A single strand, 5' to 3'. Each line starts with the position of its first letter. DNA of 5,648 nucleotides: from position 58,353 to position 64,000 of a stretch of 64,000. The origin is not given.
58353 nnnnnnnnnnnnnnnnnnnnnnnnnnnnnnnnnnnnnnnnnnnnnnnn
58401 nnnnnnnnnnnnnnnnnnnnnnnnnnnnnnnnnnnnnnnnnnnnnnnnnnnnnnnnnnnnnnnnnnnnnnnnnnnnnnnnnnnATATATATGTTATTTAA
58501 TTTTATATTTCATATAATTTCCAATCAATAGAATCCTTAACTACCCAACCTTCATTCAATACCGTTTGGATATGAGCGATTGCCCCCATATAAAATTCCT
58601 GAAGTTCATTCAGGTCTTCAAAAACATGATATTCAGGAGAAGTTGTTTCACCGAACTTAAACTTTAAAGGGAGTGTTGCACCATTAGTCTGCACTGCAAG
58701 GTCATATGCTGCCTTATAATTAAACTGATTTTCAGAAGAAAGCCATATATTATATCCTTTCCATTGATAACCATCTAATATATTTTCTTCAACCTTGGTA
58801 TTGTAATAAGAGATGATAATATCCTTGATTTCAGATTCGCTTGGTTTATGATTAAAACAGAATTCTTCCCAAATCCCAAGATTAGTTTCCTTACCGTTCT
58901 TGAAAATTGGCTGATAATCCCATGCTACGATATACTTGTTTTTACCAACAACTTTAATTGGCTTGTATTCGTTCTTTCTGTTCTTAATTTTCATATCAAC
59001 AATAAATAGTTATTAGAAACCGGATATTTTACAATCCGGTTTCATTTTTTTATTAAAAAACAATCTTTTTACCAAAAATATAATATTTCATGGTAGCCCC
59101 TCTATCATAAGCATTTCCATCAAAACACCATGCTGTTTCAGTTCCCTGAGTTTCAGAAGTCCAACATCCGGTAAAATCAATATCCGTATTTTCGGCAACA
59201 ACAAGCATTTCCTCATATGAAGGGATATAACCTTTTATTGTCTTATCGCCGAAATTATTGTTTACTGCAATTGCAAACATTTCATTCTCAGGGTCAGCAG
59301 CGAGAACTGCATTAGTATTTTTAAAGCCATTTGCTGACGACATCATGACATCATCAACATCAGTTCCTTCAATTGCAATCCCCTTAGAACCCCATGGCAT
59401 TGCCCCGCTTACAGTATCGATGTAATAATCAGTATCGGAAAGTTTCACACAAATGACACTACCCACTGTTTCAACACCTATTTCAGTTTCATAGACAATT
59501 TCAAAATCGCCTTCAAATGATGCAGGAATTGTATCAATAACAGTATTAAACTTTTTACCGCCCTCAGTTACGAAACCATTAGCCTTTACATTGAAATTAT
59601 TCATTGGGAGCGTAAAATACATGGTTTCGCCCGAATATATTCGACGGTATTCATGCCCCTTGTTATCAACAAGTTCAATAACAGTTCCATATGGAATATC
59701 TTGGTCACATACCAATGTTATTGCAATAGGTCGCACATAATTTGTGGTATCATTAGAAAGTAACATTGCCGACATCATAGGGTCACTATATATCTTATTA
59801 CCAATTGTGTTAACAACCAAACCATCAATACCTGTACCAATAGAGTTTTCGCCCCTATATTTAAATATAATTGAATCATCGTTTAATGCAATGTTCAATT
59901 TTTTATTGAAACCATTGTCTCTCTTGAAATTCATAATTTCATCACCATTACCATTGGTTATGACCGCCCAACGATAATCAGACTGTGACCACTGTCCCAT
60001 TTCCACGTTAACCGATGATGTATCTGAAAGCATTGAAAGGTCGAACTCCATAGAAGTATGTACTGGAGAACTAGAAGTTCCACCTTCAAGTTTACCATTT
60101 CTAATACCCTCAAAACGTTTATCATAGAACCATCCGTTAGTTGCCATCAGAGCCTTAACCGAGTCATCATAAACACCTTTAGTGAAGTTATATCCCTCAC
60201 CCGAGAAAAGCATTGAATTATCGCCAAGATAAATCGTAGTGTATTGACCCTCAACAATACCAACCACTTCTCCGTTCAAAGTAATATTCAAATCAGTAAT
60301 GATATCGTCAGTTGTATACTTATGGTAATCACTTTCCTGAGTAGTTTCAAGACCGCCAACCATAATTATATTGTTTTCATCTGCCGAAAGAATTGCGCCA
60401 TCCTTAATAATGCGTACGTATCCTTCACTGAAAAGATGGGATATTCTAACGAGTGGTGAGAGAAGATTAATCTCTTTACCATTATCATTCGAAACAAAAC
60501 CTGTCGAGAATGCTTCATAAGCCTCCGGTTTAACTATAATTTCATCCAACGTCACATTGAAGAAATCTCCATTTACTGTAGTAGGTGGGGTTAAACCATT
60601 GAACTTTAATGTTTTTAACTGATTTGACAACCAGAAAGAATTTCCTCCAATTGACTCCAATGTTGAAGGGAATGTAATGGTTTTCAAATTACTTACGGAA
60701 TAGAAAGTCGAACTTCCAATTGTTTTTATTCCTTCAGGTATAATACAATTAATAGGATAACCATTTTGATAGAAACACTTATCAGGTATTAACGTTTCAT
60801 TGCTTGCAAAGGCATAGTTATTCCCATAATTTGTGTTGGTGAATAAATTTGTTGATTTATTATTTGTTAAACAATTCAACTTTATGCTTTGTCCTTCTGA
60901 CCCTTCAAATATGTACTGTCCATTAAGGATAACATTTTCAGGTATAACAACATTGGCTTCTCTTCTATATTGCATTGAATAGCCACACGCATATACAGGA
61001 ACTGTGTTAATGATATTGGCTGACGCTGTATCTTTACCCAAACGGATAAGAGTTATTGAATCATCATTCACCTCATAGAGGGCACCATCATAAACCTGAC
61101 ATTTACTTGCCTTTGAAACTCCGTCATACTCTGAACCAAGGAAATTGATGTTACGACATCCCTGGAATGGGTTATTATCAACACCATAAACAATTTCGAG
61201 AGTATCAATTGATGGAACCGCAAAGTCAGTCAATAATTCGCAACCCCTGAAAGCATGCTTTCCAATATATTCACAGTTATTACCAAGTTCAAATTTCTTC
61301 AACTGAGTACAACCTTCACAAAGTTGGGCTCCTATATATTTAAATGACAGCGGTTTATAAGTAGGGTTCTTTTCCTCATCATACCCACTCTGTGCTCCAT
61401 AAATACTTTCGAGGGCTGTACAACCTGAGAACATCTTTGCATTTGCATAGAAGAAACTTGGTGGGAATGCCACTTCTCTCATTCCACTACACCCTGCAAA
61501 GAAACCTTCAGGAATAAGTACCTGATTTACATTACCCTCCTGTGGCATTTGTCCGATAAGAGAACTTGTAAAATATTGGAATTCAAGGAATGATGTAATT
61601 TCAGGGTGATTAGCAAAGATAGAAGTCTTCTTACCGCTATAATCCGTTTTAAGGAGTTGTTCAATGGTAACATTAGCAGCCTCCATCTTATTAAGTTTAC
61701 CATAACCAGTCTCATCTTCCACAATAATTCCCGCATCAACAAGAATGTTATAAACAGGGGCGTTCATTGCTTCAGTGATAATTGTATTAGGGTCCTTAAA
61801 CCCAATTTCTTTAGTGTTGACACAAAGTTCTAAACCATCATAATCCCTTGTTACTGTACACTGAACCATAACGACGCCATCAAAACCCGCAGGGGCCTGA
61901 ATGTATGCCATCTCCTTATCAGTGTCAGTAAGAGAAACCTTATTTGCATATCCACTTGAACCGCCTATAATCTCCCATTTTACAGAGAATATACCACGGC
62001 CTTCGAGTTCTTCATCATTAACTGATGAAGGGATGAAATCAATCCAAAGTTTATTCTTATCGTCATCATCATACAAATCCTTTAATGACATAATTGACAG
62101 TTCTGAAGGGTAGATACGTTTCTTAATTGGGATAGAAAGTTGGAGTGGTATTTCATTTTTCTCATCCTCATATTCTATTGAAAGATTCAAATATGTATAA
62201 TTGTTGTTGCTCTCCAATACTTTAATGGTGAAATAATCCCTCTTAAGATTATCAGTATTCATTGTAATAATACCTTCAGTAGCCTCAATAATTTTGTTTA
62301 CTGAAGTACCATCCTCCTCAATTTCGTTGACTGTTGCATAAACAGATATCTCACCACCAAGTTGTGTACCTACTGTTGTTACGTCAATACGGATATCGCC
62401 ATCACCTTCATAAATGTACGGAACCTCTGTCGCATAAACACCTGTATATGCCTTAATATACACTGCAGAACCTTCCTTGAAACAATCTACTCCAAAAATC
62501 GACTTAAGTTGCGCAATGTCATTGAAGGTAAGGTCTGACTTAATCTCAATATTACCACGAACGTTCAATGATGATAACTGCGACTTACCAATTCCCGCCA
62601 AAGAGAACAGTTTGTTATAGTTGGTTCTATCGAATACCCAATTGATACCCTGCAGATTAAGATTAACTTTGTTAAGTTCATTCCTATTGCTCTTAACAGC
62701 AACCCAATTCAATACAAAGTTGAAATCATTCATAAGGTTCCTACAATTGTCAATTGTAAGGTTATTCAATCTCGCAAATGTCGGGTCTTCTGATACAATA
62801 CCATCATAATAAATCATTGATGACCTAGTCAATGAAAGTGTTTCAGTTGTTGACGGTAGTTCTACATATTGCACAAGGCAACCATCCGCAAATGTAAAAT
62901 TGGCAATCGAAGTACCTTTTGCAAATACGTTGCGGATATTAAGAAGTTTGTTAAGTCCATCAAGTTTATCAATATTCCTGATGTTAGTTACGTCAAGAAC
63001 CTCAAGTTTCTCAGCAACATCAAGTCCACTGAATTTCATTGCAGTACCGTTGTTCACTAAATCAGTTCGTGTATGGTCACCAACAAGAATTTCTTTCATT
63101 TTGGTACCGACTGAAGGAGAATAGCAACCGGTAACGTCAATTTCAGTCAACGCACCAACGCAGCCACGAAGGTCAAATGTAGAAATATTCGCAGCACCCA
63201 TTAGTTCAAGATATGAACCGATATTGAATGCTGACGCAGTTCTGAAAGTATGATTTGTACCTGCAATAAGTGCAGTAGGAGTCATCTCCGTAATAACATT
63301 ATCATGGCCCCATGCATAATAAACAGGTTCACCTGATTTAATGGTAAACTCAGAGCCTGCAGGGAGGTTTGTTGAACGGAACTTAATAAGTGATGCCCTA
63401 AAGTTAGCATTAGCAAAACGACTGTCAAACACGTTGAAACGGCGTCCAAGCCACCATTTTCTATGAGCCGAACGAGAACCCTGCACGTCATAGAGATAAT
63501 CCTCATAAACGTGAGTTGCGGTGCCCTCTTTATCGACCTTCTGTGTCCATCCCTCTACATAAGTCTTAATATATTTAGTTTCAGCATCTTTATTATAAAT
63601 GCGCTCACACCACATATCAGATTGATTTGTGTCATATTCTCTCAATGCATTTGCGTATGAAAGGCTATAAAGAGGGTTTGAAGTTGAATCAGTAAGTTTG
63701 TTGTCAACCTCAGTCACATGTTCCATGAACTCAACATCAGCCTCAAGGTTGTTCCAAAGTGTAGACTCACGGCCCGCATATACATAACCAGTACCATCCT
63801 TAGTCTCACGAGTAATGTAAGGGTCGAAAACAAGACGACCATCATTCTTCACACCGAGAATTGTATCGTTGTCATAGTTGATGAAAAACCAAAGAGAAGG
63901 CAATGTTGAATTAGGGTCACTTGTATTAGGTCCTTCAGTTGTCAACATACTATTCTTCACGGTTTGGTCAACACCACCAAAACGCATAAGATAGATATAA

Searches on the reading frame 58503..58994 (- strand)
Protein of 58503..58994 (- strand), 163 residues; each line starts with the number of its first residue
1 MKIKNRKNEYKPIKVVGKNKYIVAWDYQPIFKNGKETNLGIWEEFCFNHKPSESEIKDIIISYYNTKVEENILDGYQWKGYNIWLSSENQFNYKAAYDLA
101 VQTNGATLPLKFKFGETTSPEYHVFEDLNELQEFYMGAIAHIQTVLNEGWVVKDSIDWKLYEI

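Call 33: search_protein_families(library=pfam, proteins=[window:58503-58994:-], max_evalue=0.01)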
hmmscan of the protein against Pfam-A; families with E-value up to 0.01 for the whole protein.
window:58503-58994:- (163 aa): 1 family
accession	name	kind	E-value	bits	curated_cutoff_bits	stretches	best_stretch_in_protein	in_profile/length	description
PF14301.12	DUF4376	-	0.00035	21.4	25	1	57-157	3-95/106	Domain of unknown function (DUF4376)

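Call 82: search_protein_families(library=phrogs, proteins=[window:58503-58994:-], max_evalue=0.001)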
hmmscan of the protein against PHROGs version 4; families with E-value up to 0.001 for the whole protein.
window:58503-58994:- (163 aa): 1 family
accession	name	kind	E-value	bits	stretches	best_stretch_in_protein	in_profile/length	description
phrog_19239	-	unknown function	1.1e-49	169.7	1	14-162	16-160/161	-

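Call 83: search_dna_similar(query=window:58503-58994:-, collection=phages, mode=protein, max_rows=15, max_evalue=0.001)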
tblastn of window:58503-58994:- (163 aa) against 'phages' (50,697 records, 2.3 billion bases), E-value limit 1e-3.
Records with a match: 25; places in all: 25; records where one place covers at least 80% of the query: 25.
Best place of each record, by identity: <60% 25.
By first word of the organism name: Bacteroides 22; Bacteriophage 3.
By host as written in the record: - 12; Bacteroides xylanisolvens HM7 2; Bacteroides koreensis HM3 2; Bacteroides thetaiotaomicron jmh72 1; Bacteroides thetaiotaomicron BG12 1; Bacteroides thetaiotaomicron jmh42 1; Bacteroides thetaiotaomicron jmh43 1; Bacteroides thetaiotaomicron jmh51 1; and 4 more.
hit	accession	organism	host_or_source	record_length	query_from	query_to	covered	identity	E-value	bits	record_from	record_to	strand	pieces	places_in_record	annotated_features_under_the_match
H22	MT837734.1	Bacteriophage sp.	human fecal samples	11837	18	163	90%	47.9%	5e-39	145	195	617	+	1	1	record has no annotation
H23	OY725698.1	Bacteroides phage p00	-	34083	17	163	90%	44.2%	5e-34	131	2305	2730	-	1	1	hypothetical protein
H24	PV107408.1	Bacteroides phage jmh72_hp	Bacteroides thetaiotaomicron jmh72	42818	17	163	90%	44.2%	5e-34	131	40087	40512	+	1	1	hypothetical protein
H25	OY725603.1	Bacteroides phage p00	-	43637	17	163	90%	44.2%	5e-34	131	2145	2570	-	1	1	hypothetical protein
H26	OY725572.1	Bacteroides phage p00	-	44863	17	163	90%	44.2%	5e-34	131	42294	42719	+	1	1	hypothetical protein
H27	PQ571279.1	Bacteroides phage BT-TP2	Bacteroides thetaiotaomicron BG12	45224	11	163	94%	42.4%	2e-36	137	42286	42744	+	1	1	DUF4376 domain-containing protein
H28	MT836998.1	Bacteriophage sp.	human fecal samples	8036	18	163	90%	43.8%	5e-32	125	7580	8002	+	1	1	record has no annotation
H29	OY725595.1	Bacteroides phage p00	-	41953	17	163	90%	43.5%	4e-32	125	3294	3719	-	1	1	hypothetical protein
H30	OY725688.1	Bacteroides phage p00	-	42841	17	163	90%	43.5%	4e-32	125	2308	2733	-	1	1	hypothetical protein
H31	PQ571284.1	Bacteroides phage BX-TP1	Bacteroides xylanisolvens HM7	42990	17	163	90%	43.5%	4e-32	125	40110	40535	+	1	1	DUF4376 domain-containing protein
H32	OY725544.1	Bacteroides phage p00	-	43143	17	163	90%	43.5%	4e-32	125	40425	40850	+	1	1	hypothetical protein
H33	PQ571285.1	Bacteroides phage BX-TP2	Bacteroides xylanisolvens HM7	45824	17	163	90%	43.5%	4e-32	125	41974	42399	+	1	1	DUF4376 domain-containing protein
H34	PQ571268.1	Bacteroides phage BKO1-TP1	Bacteroides koreensis HM3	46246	17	163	90%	43.5%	4e-32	125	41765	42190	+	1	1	DUF4376 domain-containing protein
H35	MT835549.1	Bacteriophage sp.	human fecal samples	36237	17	163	90%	42.9%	3e-31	123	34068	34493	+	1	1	record has no annotation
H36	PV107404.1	Bacteroides phage jmh42_hp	Bacteroides thetaiotaomicron jmh42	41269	17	163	90%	42.9%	3e-31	123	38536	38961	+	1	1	hypothetical protein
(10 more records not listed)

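Call 84: get_annotated_region(hit=H27, flank=7000)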
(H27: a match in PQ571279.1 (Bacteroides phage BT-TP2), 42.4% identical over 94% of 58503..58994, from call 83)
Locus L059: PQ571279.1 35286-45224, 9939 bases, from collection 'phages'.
description: Bacteroides phage BT-TP2, complete genome.
organism: Bacteroides phage BT-TP2 (NCBI taxid 3385225)
taxonomy: Viruses
host: Bacteroides thetaiotaomicron BG12; source: sewage from septic tank; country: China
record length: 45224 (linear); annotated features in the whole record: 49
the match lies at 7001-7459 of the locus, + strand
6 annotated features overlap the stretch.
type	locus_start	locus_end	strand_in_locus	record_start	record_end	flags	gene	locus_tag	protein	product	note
CDS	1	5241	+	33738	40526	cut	-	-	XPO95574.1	hypothetical protein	BT-TP2_gp44; BT-TP2_gp44; None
CDS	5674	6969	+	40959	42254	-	-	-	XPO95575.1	reverse transcriptase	BT-TP2_gp45; BT-TP2_gp45; Annot2=(structure alignment-afuniprot50) AF-A0A238RNU0-F1-model_v4 RNA-directed DNA ...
CDS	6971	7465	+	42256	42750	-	-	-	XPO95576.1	DUF4376 domain-containing protein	BT-TP2_gp46; BT-TP2_gp46; Annot2=(structure alignment-afuniprot50) AF-Q2LQT3-F1-model_v4 Hypothetical cytosolic ...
CDS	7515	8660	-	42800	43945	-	-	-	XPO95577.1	integrase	BT-TP2_gp47; BT-TP2_gp47; Annot2=(structure alignment-afuniprot50) AF-A0A4Q3C4G1-F1-model_v4 Tyr recombinase ...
CDS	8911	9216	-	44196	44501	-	-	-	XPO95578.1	transcriptional regulator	BT-TP2_gp48; BT-TP2_gp48; Annot2=(structure alignment-afuniprot50) AF-A0A2G2G302-F1-model_v4 HTH cro/C1-type ...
CDS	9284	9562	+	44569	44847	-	-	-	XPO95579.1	helix-turn-helix domain-containing protein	BT-TP2_gp49; BT-TP2_gp49; None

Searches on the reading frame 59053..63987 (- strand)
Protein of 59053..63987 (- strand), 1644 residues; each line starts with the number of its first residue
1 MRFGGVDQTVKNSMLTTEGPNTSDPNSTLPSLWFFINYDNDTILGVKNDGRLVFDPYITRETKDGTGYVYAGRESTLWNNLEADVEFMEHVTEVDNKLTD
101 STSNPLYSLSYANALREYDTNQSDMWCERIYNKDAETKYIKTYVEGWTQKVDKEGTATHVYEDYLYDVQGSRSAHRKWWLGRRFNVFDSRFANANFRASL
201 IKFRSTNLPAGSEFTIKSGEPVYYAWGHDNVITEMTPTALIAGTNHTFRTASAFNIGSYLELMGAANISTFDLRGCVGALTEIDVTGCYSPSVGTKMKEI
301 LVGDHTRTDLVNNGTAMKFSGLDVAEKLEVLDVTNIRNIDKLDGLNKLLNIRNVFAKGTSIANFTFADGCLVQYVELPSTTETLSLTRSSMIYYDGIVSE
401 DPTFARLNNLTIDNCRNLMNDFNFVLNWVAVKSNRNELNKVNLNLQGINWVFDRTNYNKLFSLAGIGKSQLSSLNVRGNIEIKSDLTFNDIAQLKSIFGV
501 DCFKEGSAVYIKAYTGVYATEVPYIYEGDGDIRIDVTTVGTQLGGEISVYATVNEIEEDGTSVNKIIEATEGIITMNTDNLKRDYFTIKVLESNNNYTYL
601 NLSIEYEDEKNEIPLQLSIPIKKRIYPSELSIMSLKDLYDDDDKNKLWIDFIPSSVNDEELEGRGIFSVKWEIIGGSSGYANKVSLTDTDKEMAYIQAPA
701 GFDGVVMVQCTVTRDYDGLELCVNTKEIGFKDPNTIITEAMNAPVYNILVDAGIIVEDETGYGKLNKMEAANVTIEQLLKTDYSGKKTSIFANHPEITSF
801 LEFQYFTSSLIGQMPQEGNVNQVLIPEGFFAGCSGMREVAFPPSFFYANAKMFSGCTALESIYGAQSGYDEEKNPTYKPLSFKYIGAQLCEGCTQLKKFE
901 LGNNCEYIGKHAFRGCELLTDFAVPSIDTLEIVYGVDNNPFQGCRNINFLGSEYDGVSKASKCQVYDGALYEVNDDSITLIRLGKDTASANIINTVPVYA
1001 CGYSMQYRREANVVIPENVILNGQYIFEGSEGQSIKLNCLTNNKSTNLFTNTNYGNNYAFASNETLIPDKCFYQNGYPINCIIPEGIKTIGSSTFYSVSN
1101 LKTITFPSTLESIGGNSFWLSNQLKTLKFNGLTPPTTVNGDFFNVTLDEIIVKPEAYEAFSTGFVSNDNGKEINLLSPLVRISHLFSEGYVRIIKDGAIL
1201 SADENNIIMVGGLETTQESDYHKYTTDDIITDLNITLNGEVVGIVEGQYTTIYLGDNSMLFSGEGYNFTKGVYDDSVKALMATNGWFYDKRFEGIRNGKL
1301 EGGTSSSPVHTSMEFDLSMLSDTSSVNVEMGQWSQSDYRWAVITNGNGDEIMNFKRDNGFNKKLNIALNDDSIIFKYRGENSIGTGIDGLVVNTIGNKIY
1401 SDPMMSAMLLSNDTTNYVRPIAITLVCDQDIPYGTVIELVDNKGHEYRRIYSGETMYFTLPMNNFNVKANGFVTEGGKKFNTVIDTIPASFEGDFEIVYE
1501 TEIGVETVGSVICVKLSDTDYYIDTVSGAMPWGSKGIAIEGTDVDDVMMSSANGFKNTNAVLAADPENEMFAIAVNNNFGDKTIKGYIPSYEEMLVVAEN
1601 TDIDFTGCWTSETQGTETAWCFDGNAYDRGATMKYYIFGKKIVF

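Call 33: search_protein_families(library=pfam, proteins=[window:59053-63987:-], max_evalue=0.01)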
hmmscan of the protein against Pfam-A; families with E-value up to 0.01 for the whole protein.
window:59053-63987:- (1644 aa): 2 families
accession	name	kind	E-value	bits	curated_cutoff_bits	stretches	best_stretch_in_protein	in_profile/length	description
PF13306.12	LRR_5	-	3.4e-31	108.2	27.7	3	1012-1124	15-126/127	BspA type Leucine rich repeat region (6 copies)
PF13855.12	LRR_8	-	0.00077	19.6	27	0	1087-1128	13-55/61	Leucine rich repeat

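Call 82: search_protein_families(library=phrogs, proteins=[window:59053-63987:-], max_evalue=0.001)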
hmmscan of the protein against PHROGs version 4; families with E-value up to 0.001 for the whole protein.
window:59053-63987:- (1644 aa): 3 families
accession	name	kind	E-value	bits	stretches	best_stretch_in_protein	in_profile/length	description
phrog_14959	-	unknown function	2.5e-44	151.6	1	6-497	1507-1986/2494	-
phrog_18805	-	unknown function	2.1e-10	41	1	1055-1135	238-317/457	-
phrog_4245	-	unknown function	0.00027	21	1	1458-1632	385-549/583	-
